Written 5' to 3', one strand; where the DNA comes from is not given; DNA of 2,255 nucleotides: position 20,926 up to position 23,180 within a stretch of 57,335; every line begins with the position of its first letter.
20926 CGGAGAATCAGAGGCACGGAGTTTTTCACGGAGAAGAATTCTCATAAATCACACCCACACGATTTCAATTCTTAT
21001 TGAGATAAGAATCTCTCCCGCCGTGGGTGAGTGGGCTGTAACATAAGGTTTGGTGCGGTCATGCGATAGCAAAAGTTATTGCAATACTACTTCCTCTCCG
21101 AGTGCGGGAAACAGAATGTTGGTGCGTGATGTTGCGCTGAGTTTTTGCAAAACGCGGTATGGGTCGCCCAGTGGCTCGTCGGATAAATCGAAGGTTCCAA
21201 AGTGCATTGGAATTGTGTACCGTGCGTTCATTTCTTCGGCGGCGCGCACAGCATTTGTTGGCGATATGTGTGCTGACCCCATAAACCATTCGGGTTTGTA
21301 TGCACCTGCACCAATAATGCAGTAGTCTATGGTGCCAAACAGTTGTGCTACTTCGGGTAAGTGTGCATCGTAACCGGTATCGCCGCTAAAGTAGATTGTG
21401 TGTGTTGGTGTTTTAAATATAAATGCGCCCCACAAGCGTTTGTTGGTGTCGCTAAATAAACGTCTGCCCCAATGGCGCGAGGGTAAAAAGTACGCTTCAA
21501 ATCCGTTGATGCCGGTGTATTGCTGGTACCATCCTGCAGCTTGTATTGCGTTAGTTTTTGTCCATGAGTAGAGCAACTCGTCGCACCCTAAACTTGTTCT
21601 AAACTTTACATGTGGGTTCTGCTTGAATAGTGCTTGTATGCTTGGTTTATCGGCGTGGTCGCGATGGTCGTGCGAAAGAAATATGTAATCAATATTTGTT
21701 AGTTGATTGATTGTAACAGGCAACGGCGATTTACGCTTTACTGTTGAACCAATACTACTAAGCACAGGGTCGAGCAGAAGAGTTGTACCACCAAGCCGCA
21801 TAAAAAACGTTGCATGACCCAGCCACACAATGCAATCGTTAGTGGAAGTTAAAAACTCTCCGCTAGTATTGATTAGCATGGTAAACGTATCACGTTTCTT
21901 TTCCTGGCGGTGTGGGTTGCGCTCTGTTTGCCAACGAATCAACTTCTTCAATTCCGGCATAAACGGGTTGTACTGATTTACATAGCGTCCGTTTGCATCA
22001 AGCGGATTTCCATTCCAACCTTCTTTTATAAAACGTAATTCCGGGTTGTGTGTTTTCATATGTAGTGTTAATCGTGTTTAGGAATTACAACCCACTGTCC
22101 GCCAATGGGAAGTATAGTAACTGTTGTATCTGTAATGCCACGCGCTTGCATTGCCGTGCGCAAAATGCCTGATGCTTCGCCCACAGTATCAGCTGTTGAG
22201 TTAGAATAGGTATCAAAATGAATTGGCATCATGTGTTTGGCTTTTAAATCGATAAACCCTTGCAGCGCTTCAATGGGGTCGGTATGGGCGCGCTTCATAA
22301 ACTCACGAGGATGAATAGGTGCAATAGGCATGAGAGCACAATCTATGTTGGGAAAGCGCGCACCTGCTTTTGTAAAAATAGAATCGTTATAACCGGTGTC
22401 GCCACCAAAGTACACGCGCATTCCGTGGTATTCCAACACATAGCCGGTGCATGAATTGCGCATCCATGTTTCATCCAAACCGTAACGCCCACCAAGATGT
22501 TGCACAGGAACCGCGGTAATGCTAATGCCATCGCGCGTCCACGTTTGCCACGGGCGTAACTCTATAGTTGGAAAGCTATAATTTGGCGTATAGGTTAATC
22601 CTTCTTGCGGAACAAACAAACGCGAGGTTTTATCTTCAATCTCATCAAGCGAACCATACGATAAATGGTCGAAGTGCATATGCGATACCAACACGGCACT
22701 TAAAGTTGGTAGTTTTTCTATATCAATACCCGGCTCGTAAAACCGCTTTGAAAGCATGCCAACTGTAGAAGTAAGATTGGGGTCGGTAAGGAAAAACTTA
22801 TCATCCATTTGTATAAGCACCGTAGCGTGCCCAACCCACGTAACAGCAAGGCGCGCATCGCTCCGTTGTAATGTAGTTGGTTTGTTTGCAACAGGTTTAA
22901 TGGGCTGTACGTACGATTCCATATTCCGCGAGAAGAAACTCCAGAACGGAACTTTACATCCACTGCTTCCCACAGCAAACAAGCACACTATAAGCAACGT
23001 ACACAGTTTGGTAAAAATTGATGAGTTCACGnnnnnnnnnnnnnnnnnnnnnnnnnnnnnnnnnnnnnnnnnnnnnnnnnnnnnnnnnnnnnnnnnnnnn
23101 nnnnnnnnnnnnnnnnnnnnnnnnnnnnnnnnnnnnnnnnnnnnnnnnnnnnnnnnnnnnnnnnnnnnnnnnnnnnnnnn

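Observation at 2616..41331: MITE family with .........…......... terminal inverted repeats: at least 8 copies in 57 kb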

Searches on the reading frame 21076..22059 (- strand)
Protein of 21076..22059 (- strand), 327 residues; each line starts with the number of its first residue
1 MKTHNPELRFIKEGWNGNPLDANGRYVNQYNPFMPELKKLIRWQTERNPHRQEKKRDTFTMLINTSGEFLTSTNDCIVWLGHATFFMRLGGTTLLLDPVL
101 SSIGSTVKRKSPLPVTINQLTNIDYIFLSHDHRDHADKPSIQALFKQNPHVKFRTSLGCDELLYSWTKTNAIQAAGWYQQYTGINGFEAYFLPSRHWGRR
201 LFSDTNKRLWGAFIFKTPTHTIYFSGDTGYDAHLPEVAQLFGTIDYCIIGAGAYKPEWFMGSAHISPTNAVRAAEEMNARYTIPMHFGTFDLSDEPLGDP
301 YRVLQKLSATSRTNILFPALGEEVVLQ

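Call 42: search_protein_families(library=pfam, proteins=[window:21076-22059:-], max_evalue=0.001)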
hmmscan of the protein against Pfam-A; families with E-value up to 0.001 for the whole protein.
window:21076-22059:- (327 aa): 3 families
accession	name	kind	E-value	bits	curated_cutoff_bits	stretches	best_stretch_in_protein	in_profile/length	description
PF12706.13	Lactamase_B_2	-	4.3e-29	102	27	1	92-287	1-200/200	Beta-lactamase superfamily domain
PF13483.12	Lactamase_B_3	-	3.1e-15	57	24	1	77-286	2-160/160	Beta-lactamase superfamily domain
PF00753.33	Lactamase_B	-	0.00018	21.9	22.7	0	79-136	3-57/196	Metallo-beta-lactamase superfamily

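Call 43: find_homologous_proteins(query=window:21076-22059:-, max_evalue=1e-40)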
Query window:21076-22059:- (327 aa): 2266 proteins with E <= 1e-40 among 4597 candidates; the best 120 are listed.
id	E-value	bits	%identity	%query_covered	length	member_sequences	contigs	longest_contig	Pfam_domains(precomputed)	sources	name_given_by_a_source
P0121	8.5e-229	776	100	100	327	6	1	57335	PF12706.14,PF13483.13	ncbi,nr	ncbi:MAG: MBL fold metallo-hydrolase [Bacteriodetes bacterium]|nr:MBL fold metallo-hydrolase [Bacter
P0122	9.6e-120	418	58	93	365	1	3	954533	PF12706.14,PF13483.13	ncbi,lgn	ncbi:MAG: MBL fold metallo-hydrolase [Spirosomataceae bacterium]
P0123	6.9e-118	412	54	98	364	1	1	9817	PF12706.14,PF13483.13,PF00753.34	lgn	-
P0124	1.8e-117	410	54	98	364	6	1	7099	PF12706.14,PF13483.13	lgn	-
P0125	8.3e-117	408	58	93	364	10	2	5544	PF12706.14,PF13483.13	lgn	-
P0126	2.5e-116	407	54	98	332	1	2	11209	PF12706.14,PF13483.13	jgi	jgi:L-ascorbate metabolism protein UlaG (beta-lactamase superfamily)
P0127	4.0e-114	399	53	99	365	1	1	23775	PF12706.14,PF13483.13,PF00753.34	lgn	-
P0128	8.0e-114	398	53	98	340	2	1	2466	PF12706.14,PF13483.13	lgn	-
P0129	1.1e-112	395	54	98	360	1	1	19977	PF12706.14,PF13483.13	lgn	-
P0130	4.0e-112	393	54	94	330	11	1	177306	PF12706.14,PF13483.13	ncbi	ncbi:MBL fold metallo-hydrolase [Emticicia fontis]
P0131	8.7e-112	392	54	99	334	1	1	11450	PF12706.14,PF13483.13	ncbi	ncbi:MAG: MBL fold metallo-hydrolase [Saprospiraceae bacterium]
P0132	1.8e-111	391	50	98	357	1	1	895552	PF12706.14,PF13483.13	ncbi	ncbi:MAG: MBL fold metallo-hydrolase [Spirosomataceae bacterium]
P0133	3.9e-111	389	51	99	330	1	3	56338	PF12706.14,PF13483.13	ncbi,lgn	-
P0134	5.7e-111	389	51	99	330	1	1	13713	PF12706.14,PF13483.13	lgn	-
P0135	5.7e-111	389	50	98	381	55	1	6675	PF12706.14,PF13483.13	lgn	-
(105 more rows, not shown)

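Call 55: list_cluster_members(proteins=[P0121])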
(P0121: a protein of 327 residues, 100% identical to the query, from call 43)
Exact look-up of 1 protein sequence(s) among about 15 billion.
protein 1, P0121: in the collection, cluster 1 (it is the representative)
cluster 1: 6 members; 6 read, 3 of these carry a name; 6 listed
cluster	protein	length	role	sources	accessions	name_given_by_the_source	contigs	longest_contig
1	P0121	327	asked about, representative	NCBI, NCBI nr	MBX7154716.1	MAG: MBL fold metallo-hydrolase [Bacteriodetes bacterium] | MBL fold metallo-hydrolase [Bacteroidota bacterium]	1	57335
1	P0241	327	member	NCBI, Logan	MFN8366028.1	MAG: MBL fold metallo-hydrolase [Candidatus Kapaibacterium sp.]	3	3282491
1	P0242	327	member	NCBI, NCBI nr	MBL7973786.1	MAG: MBL fold metallo-hydrolase [Candidatus Kapabacteria bacterium] | MBL fold metallo-hydrolase [Candidatus Kapabacteria bacterium]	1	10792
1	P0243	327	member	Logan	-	-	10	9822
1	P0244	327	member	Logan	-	-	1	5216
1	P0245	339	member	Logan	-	-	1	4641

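Call 57: find_encoding_contigs(protein=P0241, flank=10000, max_places=4)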
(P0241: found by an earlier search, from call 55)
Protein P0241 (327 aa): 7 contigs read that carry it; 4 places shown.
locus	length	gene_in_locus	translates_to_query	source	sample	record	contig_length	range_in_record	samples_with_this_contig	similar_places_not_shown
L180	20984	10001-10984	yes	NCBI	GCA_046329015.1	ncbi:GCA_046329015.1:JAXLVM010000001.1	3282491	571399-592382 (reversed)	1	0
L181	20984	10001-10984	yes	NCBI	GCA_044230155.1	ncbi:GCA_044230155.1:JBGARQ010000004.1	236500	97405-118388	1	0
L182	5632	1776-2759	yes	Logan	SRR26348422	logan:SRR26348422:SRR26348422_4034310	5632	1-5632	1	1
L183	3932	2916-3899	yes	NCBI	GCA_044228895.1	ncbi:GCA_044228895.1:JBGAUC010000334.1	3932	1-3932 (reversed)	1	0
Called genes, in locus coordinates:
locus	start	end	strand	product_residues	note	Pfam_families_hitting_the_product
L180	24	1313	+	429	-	PF00675:Peptidase_M16, PF05193:Peptidase_M16_C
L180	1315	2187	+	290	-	PF05448:AXE1 (weak), PF00756:Esterase (weak), PF00561:Abhydrolase_1 (faint), PF12146:Hydrolase_4 (faint), PF12697:Abhydrolase_6 (weak)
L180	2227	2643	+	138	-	-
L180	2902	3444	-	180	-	-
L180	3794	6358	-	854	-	PF01464:SLT, PF23446:LysM1_NFP_LYK (faint), PF22310:NMB0315_dom_I (faint), PF23473:LysM3_LYK4_5 (faint), PF23577:LysM_RLK (faint), PF01476:LysM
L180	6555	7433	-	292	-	PF11276:DUF3078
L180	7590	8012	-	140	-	PF01741:MscL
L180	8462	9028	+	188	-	-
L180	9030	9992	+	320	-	PF13483:Lactamase_B_3, PF12706:Lactamase_B_2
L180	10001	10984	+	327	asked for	PF13483:Lactamase_B_3, PF12706:Lactamase_B_2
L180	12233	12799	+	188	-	PF02018:CBM_4_9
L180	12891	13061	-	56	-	-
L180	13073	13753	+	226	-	PF07099:DUF1361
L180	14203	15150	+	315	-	PF13442:Cytochrome_CBB3 (faint), PF00034:Cytochrom_C (weak)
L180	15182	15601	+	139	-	-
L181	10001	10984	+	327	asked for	PF13483:Lactamase_B_3, PF12706:Lactamase_B_2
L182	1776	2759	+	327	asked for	PF13483:Lactamase_B_3, PF12706:Lactamase_B_2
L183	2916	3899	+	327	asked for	PF13483:Lactamase_B_3, PF12706:Lactamase_B_2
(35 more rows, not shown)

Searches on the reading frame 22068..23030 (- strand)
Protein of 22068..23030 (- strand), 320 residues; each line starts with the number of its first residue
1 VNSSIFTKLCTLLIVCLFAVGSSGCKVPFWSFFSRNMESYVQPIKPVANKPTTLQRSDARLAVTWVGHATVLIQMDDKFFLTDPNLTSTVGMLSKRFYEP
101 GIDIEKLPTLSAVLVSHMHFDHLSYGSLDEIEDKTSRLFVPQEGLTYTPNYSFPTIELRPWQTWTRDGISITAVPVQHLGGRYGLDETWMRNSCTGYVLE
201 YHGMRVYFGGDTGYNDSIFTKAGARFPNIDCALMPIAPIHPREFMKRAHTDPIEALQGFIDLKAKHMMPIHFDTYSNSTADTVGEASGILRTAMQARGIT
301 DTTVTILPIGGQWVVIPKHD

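Call 42: search_protein_families(library=pfam, proteins=[window:22068-23030:-], max_evalue=0.001)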
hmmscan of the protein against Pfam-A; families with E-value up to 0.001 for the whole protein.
window:22068-23030:- (320 aa): 3 families
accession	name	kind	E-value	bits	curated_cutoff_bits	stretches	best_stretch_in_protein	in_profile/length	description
PF12706.13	Lactamase_B_2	-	8.9e-28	97.7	27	1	80-272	3-200/200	Beta-lactamase superfamily domain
PF13483.12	Lactamase_B_3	-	3.9e-14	53.4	24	1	63-271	2-160/160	Beta-lactamase superfamily domain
PF00753.33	Lactamase_B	-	0.0001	22.7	22.7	0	64-219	2-157/196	Metallo-beta-lactamase superfamily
